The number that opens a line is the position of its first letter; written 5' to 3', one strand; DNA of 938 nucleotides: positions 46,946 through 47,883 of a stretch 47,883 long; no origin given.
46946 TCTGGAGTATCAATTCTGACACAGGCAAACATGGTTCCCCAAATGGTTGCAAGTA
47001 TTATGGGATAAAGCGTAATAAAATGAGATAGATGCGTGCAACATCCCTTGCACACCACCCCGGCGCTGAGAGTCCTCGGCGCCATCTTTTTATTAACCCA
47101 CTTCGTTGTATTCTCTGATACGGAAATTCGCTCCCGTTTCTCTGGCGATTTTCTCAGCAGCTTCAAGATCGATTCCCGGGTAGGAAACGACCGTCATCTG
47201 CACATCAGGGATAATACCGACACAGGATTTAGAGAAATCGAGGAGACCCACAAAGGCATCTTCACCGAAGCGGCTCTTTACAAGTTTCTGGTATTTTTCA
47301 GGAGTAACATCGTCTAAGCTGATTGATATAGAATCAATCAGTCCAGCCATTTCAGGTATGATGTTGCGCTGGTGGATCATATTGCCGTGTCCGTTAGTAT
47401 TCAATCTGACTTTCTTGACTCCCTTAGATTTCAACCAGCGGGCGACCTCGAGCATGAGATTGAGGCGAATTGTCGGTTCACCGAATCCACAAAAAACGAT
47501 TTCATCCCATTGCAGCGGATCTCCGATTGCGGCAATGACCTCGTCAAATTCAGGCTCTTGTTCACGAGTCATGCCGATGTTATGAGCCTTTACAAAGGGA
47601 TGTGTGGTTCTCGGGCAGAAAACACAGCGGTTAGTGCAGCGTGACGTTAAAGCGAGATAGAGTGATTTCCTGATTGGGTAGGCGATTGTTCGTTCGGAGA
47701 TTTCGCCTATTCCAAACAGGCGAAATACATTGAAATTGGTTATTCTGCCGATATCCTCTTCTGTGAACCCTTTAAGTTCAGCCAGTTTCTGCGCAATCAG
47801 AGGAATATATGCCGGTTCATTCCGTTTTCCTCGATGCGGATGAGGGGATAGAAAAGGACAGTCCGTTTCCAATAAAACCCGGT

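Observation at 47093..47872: In-frame TatD-like hydrolase fused to a radical SAM domain with no intervening stop or start codon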

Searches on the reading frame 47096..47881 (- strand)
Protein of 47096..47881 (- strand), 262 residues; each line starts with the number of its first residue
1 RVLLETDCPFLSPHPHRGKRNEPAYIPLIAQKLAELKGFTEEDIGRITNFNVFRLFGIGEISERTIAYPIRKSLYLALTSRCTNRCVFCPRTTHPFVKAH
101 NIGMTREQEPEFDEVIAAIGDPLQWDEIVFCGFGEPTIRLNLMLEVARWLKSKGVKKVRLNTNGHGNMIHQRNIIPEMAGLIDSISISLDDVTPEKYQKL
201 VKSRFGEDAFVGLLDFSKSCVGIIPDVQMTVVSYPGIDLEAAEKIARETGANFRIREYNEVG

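Call 4: search_protein_families(library=ncbifam, proteins=[window:47096-47881:-], max_evalue=0.01)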
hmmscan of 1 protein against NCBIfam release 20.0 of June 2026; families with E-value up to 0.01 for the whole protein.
window:47096-47881:- (262 aa): 22 families
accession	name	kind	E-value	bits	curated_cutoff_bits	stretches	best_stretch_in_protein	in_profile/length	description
TIGR04038.1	tatD_link_rSAM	subfamily_domain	9.5e-72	240.8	129.7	1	65-259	1-192/192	TatD family nuclease-associated radical SAM protein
TIGR04100.1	rSAM_pair_X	hypoth_equivalog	2.2e-53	180.8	262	1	65-259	1-197/197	TIGR04100 family radical SAM protein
TIGR00010.1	TIGR00010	subfamily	3.8e-17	62.6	206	1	1-57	196-252/253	YchF/TatD family DNA exonuclease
TIGR04317.1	W_rSAM_matur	equivalog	2.9e-12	46.4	380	1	72-203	4-124/349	tungsten cofactor oxidoreductase radical SAM maturase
NF008075.0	PRK10812.1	equivalog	3.6e-12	46.1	438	1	1-60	199-258/265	metal-dependent hydrolase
TIGR02668.1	moaA_archaeal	equivalog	7.2e-11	41.6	325.25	1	72-216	10-143/303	GTP 3',8-cyclase MoaA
TIGR02666.1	moaA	equivalog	1.5e-10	40.5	284.05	1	73-204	11-137/336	GTP 3',8-cyclase MoaA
NF001199.0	PRK00164.2-1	equivalog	2.2e-10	40.2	231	1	72-210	12-139/308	GTP 3',8-cyclase MoaA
NF045574.1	sacti_mat_StsB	exception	7.6e-08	31.6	625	1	63-199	87-211/466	StsB family radical SAM/SPASM domain sactipeptide maturase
NF045702.1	rSAM_GDGT_ether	equivalog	1.4e-07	30.5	450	1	76-200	90-209/486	tetraether lipid synthase Tes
NF007745.0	PRK10425.1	equivalog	4.8e-07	29.3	395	1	1-58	197-258/260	3'-5' ssDNA/RNA exonuclease TatD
NF038283.1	viperin_w_prok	equivalog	5.2e-07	29.1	180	1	78-200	8-125/281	viperin family antiviral radical SAM protein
TIGR04546.1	rSAM_ahbC_deAc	equivalog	1.3e-05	24.2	650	1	77-193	44-149/390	12,18-didecarboxysiroheme deacetylase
TIGR03977.1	rSAM_pair_HxsC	equivalog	2.1e-05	23.6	267.9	1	75-203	28-148/292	His-Xaa-Ser system radical SAM maturase HxsC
TIGR04311.1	rSAM_Geo_metal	subfamily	3.8e-05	22.9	400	1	73-201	4-124/423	radical SAM/SPASM family putative metalloenzyme maturase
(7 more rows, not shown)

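Call 5: search_protein_families(library=pfam, proteins=[window:47096-47881:-], max_evalue=0.01)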
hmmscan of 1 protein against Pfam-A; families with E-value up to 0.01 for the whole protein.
window:47096-47881:- (262 aa): 2 families
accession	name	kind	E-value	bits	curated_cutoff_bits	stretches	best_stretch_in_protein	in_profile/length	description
PF01026.27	TatD_DNase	-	1.2e-16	61.3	27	1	1-57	197-253/253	TatD related DNase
PF04055.27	Radical_SAM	-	4.1e-14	53.5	29.5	1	78-246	3-163/166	Radical SAM superfamily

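Call 6: find_homologous_proteins(query=window:47096-47881:-, max_evalue=1e-10)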
Query window:47096-47881:- (262 aa): 2832 proteins with E <= 1e-10 among 5795 candidates; the best 120 are listed.
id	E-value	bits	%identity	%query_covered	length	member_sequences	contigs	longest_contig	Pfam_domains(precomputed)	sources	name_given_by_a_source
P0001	4.3e-116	405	64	100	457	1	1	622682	PF01026.28,PF04909.21,PF04055.28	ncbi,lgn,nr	ncbi:MAG: YchF/TatD family DNA exonuclease [bacterium]|nr:YchF/TatD family DNA exonuclease [bacteriu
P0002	3.4e-114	399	64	100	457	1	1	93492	PF01026.28,PF04055.28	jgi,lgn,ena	-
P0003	1.5e-113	397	64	100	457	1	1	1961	PF01026.28,PF04909.21,PF04055.28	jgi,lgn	-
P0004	5.0e-112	392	63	100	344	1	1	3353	PF01026.28,PF04055.28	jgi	jgi:TatD DNase family protein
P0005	1.1e-111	391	64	100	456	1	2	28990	PF01026.28,PF04909.21,PF04055.28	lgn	-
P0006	1.6e-111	390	62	100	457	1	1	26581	PF01026.28,PF04909.21,PF04055.28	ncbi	-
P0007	1.9e-111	390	64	100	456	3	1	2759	PF01026.28,PF04055.28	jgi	jgi:TatD DNase family protein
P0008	1.7e-110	387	64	100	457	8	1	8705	PF01026.28,PF04055.28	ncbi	-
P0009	6.3e-110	385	63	100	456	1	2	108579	PF01026.28,PF04055.28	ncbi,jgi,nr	ncbi:MAG: YchF/TatD family DNA exonuclease [Candidatus Zixiibacteriota bacterium]|nr:MAG: YchF/TatD 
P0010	1.7e-109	383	61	100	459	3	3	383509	PF01026.28,PF04909.21,PF04055.28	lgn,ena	-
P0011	2.7e-109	383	61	100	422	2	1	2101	PF01026.28,PF04055.28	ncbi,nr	ncbi:TatD family nuclease-associated radical SAM protein, partial [bacterium]|nr:TatD family nucleas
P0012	4.5e-106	372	61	100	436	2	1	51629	PF01026.28,PF04055.28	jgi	jgi:TatD DNase family protein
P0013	6.8e-102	358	59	100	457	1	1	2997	PF01026.28,PF04909.21,PF04055.28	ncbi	-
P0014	9.1e-97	342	58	95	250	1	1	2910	PF01026.28,PF04055.28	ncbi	ncbi:MAG: TatD family nuclease-associated radical SAM protein, partial [bacterium]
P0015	2.1e-88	314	56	100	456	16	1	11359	PF01026.28,PF04055.28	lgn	-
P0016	1.6e-87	311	55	100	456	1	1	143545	PF01026.28,PF04055.28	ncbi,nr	ncbi:MAG: YchF/TatD family DNA exonuclease [bacterium]|nr:YchF/TatD family DNA exonuclease [bacteriu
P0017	1.9e-87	311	53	100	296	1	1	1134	PF01026.28,PF04055.28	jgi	jgi:TatD DNase family protein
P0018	1.9e-87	311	52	100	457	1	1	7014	PF01026.28,PF04055.28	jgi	-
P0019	5.6e-87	310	55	100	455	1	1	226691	PF01026.28,PF04055.28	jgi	-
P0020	4.7e-86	307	53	100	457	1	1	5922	PF01026.28,PF04055.28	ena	-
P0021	7.5e-86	306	55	100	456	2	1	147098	PF01026.28,PF04055.28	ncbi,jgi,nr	ncbi:MAG: radical SAM protein [Candidatus Brocadia sp. WS118]|nr:MAG: radical SAM protein [Candidatu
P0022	1.1e-85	305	54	100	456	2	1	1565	PF01026.28,PF04055.28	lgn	-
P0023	1.5e-84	302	53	100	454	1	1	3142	PF01026.28,PF04055.28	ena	-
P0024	1.8e-84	301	53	100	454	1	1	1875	PF01026.28,PF04055.28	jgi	jgi:TatD DNase family protein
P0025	2.3e-84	301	54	100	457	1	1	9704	PF01026.28,PF04055.28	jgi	jgi:TatD DNase family protein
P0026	2.4e-84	301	52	100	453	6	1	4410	PF01026.28,PF04055.28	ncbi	-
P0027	3.4e-84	300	53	100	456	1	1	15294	PF01026.28,PF04055.28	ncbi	-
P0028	5.5e-84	300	53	100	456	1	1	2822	PF01026.28,PF04055.28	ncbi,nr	ncbi:MAG: YchF/TatD family DNA exonuclease [bacterium]|nr:YchF/TatD family DNA exonuclease [bacteriu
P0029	7.6e-84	299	53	100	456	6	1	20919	PF01026.28,PF04055.28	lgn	-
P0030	8.3e-84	299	55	100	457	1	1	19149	PF01026.28,PF04055.28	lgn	-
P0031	1.5e-83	298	53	100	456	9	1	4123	PF01026.28,PF04055.28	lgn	-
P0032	1.5e-83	298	52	100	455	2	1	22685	PF01026.28,PF04055.28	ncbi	ncbi:YchF/TatD family DNA exonuclease [candidate division KSB1 bacterium]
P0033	1.9e-83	298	51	100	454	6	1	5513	PF01026.28,PF04055.28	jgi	jgi:TatD DNase family protein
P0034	2.2e-83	298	53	100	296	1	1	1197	PF01026.28,PF04055.28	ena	-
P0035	3.3e-83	297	50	100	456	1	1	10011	PF01026.28,PF04055.28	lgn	-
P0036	4.0e-83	297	54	100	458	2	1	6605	PF01026.28,PF04055.28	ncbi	-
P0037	5.6e-83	296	56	100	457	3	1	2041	PF01026.28,PF04055.28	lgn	-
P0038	5.8e-83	296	52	100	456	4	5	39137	PF01026.28,PF04055.28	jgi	jgi:TatD DNase family protein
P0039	6.4e-83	296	55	100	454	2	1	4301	PF01026.28,PF04055.28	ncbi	-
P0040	8.5e-83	296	50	100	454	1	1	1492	PF01026.28,PF04909.21,PF04055.28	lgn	-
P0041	8.5e-83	296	52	100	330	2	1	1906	PF01026.28,PF04055.28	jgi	jgi:TatD DNase family protein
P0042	9.0e-83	296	53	100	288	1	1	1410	PF01026.28,PF04055.28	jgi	jgi:TatD DNase family protein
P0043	9.3e-83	296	50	100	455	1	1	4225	PF01026.28,PF04055.28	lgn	-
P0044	1.1e-82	296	52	100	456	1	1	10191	PF01026.28,PF04055.28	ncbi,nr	ncbi:MAG: YchF/TatD family DNA exonuclease [Nitrospirae bacterium]|nr:YchF/TatD family DNA exonuclea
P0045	1.1e-82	295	53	100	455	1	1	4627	PF01026.28,PF04055.28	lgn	-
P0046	1.2e-82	295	52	100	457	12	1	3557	PF01026.28,PF04055.28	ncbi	-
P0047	1.3e-82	295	52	100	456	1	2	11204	PF01026.28,PF04055.28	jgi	jgi:TatD DNase family protein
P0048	1.4e-82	295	52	100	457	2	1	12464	PF01026.28,PF04055.28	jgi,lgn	jgi:TatD DNase family protein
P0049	1.6e-82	295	52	100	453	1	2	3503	PF01026.28,PF04909.21,PF04055.28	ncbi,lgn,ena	-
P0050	1.6e-82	295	54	100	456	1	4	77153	PF01026.28,PF04055.28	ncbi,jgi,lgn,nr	ncbi:MAG: YchF/TatD family DNA exonuclease [Planctomycetes bacterium]|nr:YchF/TatD family DNA exonuc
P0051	1.8e-82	295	52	100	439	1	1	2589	PF01026.28,PF04055.28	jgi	jgi:TatD DNase family protein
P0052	2.3e-82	294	50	100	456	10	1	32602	PF01026.28,PF04055.28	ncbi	-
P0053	2.4e-82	294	52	100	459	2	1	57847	PF01026.28,PF04055.28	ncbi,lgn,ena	-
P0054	2.5e-82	294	53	100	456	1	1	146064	PF01026.28,PF04055.28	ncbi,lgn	ncbi:MAG: TatD family hydrolase [Planctomycetota bacterium]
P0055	3.1e-82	294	51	100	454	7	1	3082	PF01026.28,PF04055.28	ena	-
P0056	3.2e-82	294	54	100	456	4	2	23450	PF01026.28,PF04055.28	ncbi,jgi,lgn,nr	ncbi:MAG: hypothetical protein B6D35_02825 [Candidatus Brocadia sp. UTAMX2]|jgi:TatD DNase family pr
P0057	3.8e-82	294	54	100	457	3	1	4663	PF01026.28,PF04055.28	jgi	-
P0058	4.5e-82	294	51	100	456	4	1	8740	PF01026.28,PF04055.28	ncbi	ncbi:MAG: TatD family hydrolase [Thermodesulfobacteriota bacterium]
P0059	5.2e-82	293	52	100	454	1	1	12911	PF01026.28,PF04055.28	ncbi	-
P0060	5.5e-82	293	53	100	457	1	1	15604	PF01026.28,PF04055.28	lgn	-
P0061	7.9e-82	293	51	100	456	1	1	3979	PF01026.28,PF04055.28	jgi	jgi:TatD DNase family protein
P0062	8.6e-82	293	49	100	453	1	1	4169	PF01026.28,PF04909.21,PF04055.28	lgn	-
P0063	8.7e-82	293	52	100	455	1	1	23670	PF01026.28,PF04055.28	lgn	-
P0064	9.2e-82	293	51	100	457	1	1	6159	PF01026.28,PF04055.28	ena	-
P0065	1.0e-81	292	53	100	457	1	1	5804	PF01026.28,PF04055.28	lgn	-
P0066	1.1e-81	292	51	100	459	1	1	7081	PF01026.28,PF04055.28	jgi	jgi:TatD DNase family protein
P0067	1.5e-81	292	50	100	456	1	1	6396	PF01026.28,PF04055.28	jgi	-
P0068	1.5e-81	292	53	100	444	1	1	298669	PF01026.28,PF04055.28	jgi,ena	-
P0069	1.6e-81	292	54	100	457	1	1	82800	PF01026.28,PF04055.28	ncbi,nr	ncbi:MAG: YchF/TatD family DNA exonuclease [Nitrospirae bacterium]|nr:YchF/TatD family DNA exonuclea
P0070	1.8e-81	292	51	100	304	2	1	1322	PF01026.28,PF04055.28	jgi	jgi:TatD DNase family protein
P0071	1.8e-81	292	51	100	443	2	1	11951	PF01026.28,PF04055.28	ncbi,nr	ncbi:MAG: YchF/TatD family DNA exonuclease [Nitrospirae bacterium]|nr:MAG: YchF/TatD family DNA exon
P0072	2.1e-81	291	50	100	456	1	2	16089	PF01026.28,PF04055.28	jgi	jgi:TatD DNase family protein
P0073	2.2e-81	291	51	100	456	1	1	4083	PF01026.28,PF04055.28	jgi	jgi:TatD DNase family protein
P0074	2.3e-81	291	52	100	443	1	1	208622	PF01026.28,PF04055.28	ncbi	-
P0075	2.8e-81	291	51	100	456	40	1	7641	PF01026.28,PF04055.28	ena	-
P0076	3.0e-81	291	51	100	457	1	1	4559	PF01026.28,PF04055.28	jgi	jgi:TatD DNase family protein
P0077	3.3e-81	291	53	100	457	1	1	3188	PF01026.28,PF04055.28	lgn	-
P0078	3.4e-81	291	50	100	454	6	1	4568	PF01026.28,PF04055.28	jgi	jgi:TatD DNase family protein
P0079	3.5e-81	291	51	100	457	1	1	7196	PF01026.28,PF04055.28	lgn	-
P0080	3.6e-81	291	51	100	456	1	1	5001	PF01026.28,PF04055.28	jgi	jgi:TatD DNase family protein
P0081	3.8e-81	290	49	100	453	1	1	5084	PF01026.28,PF04055.28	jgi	jgi:TatD DNase family protein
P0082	3.9e-81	290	52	100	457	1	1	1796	PF01026.28,PF04055.28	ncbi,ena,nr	ncbi:MAG TPA: TatD family hydrolase [Thermodesulfobacteriota bacterium]|nr:TatD family hydrolase [Th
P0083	4.1e-81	290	52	100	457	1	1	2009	PF01026.28,PF04055.28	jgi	jgi:TatD DNase family protein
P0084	4.3e-81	290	53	100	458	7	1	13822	PF01026.28,PF04055.28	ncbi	-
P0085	5.0e-81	290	54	100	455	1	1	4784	PF01026.28,PF04055.28,PF01979.27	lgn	-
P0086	5.7e-81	290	52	100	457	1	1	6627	PF01026.28,PF04055.28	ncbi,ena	-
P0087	5.7e-81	290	51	100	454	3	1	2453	PF01026.28,PF04055.28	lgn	-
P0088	5.8e-81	290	52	100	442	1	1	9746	PF01026.28,PF04055.28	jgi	jgi:TatD DNase family protein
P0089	6.1e-81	290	52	100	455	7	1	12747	PF01026.28,PF04055.28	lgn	-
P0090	6.3e-81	290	51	100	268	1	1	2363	PF01026.28,PF04055.28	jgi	jgi:TatD DNase family protein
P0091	6.6e-81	290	53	100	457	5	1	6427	PF01026.28,PF04055.28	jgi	-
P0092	6.7e-81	290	52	100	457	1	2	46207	PF01026.28,PF04055.28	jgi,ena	jgi:TatD DNase family protein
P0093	7.0e-81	290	49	100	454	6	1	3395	PF01026.28,PF04909.21,PF04055.28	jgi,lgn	-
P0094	7.4e-81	290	52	100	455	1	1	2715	PF01026.28,PF04055.28,PF01979.27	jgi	-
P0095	7.6e-81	290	50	100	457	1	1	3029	PF01026.28,PF04055.28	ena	-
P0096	8.2e-81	289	53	97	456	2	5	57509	PF01026.28,PF04055.28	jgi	-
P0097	8.5e-81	289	53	100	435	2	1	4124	PF01026.28,PF04055.28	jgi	jgi:TatD DNase family protein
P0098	8.7e-81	289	51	100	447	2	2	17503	PF01026.28,PF04055.28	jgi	-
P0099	9.0e-81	289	50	100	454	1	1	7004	PF01026.28,PF04055.28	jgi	jgi:TatD DNase family protein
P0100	9.2e-81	289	51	100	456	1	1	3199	PF01026.28,PF04055.28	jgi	jgi:TatD DNase family protein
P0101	9.9e-81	289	51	100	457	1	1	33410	PF01026.28,PF04055.28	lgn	-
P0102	9.9e-81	289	49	100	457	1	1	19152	PF01026.28,PF04055.28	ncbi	-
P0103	9.9e-81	289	53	100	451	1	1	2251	PF01026.28,PF04055.28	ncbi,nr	ncbi:MAG: YchF/TatD family DNA exonuclease [Nitrospiraceae bacterium]|nr:YchF/TatD family DNA exonuc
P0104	1.0e-80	289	52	100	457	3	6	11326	PF01026.28,PF04055.28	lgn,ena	-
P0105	1.1e-80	289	51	100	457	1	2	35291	PF01026.28,PF04055.28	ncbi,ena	ncbi:MAG: TatD family hydrolase [Thermodesulfobacteriota bacterium]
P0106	1.1e-80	289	52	100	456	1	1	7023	PF01026.28,PF04909.21,PF04055.28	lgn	-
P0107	1.2e-80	289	54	100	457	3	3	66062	PF01026.28,PF04055.28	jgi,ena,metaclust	metaclust:\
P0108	1.2e-80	289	52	100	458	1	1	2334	PF01026.28,PF04055.28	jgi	jgi:TatD DNase family protein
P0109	1.3e-80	289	52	100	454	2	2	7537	PF01026.28,PF04055.28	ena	-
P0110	1.4e-80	289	54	100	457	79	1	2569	PF01026.28,PF04909.21,PF04055.28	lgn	-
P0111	1.4e-80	289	54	100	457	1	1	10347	PF01026.28,PF04055.28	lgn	-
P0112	1.5e-80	289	52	100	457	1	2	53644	PF01026.28,PF04055.28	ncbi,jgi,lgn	jgi:TatD DNase family protein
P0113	1.6e-80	288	54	100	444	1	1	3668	PF01026.28,PF04055.28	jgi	jgi:TatD DNase family protein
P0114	1.7e-80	288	51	100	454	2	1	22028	PF01026.28,PF04055.28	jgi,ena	jgi:TatD DNase family protein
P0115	1.7e-80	288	52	100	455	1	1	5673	PF01026.28,PF04055.28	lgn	-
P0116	1.9e-80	288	50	100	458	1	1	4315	PF01026.28,PF04055.28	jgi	jgi:TatD DNase family protein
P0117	1.9e-80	288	50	100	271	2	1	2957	PF01026.28,PF04055.28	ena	-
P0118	1.9e-80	288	54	100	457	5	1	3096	PF01026.28,PF04055.28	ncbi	-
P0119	2.0e-80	288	51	100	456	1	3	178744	PF01026.28,PF04055.28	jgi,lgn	jgi:TatD DNase family protein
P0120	2.1e-80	288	52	100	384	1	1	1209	PF01026.28,PF04055.28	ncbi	-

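Call 27: predict_structure(alignment_id=A3)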
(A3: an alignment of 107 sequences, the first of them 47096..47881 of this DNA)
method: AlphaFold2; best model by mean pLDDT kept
length: 262 residues; sequences in the alignment: 107
mean_pLDDT: 92.9   pTM: 0.88
mean pLDDT of the five models: 92.9, 91.8, 91.8, 91.8, 91.1
residues with pLDDT >= 90: 191; 70-90: 59; 50-70: 10; < 50: 2
segments of 3 or more residues with pLDDT < 50: none
pLDDT, mean of each block of 10 residues (from residue 1): 67 85 87 87 89 89 93 96 94 90 95 98 98 97 99 98 98 98 97 96 98 98 98 93 97 87 46
secondary structure, 60 per line:
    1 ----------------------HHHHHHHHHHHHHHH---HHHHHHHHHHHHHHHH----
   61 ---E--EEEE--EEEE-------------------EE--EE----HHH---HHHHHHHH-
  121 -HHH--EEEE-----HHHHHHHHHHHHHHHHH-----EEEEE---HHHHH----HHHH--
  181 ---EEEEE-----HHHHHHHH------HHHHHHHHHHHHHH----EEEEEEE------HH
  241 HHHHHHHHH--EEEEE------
elements in order: H23-37 H41-56 E67-70 E73-76 H112-119 E127-130 H136-152 E158-162 H166-170 H175-178 E184-188 H194-201 H208-221 E226-232 H239-249 E252-256

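Call 30: fold_search(model_id=the predicted structure, library=pdb)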
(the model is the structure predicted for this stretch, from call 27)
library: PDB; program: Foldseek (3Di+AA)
matches with E <= 10: 1389; with E <= 0.001: 55
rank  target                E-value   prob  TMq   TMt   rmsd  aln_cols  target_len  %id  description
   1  7bi7_B                7.4e-07  1.00  0.50  0.48   4.2       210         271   21  An Unexpected P-Cluster like Intermediate En Route to the Nitrogenase FeMo-co (released 2021-03-10)
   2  7jmb_A                9.0e-07  1.00  0.52  0.52   3.6       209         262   21  Crystal structure of Nitrogenase iron-molybdenum cofactor biosynthesis enzyme NifB from Methanothermobacter thermautot (released 2020-10-28)
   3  7bi7_A                2.1e-06  1.00  0.51  0.48   4.1       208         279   19  An Unexpected P-Cluster like Intermediate En Route to the Nitrogenase FeMo-co (released 2021-03-10)
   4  1tv7_A                3.5e-06  1.00  0.56  0.46   4.4       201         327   22  Structure of the S-adenosylmethionine dependent Enzyme MoaA (released 2004-08-31)
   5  6y1x_A                3.7e-06  1.00  0.56  0.58   3.4       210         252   16  X-ray structure of the radical SAM protein NifB, a key nitrogenase maturating enzyme (released 2020-06-17)
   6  2yx0                  3.7e-06  1.00  0.50  0.41   5.6       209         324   16  Crystal structure of P. horikoshii TYW1 (released 2007-10-30)
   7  7jma                  6.2e-06  1.00  0.50  0.60   3.4       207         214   18  Crystal structure of the apo form of Nitrogenase iron-molybdenum cofactor biosynthesis enzyme NifB from Methanothermobac (released 2020-10-28)
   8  9dfu                  7.0e-06  1.00  0.53  0.50   3.5       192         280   14  X-ray crystal structure of the second Viperin-like enzyme from T. virens variant F40H with bound CTP and SAM (released 2025-02-19)
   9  2fb2_B                7.5e-06  1.00  0.53  0.44   4.7       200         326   22  Structure of the MoaA Arg17/266/268/Ala triple mutant (released 2006-05-09)
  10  9dfn                  1.3e-05  1.00  0.49  0.46   6.2       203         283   15  X-ray crystal structure of the second viperin-like enzyme from Trichoderma virens with bound CTP and SAM (released 2025-02-19)
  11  6efn                  2.1e-05  1.00  0.53  0.37  13.3       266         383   14  Structure of a RiPP maturase, SkfB (released 2018-10-24)
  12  6fz6_A                2.2e-05  1.00  0.42  0.34  14.6       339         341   13  Crystal Structure of a radical SAM methyltransferase from Sphaerobacter thermophilus (released 2019-04-10)
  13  5vsl_A                3.3e-05  1.00  0.49  0.49   6.1       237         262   12  Crystal structure of viperin with bound [4Fe-4S] cluster and S-adenosylhomocysteine (SAH) (released 2017-06-14)
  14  9dfw_A                3.7e-05  1.00  0.52  0.48   5.3       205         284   14  X-ray crystal structure of an engineered Viperin-like enzyme from T. virens with bound CTP and SAM (released 2025-02-12)
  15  5exk_E                4.0e-05  1.00  0.49  0.43   7.3       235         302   15  Crystal structure of M. tuberculosis lipoyl synthase with 6-thiooctanoyl peptide intermediate (released 2016-08-10)
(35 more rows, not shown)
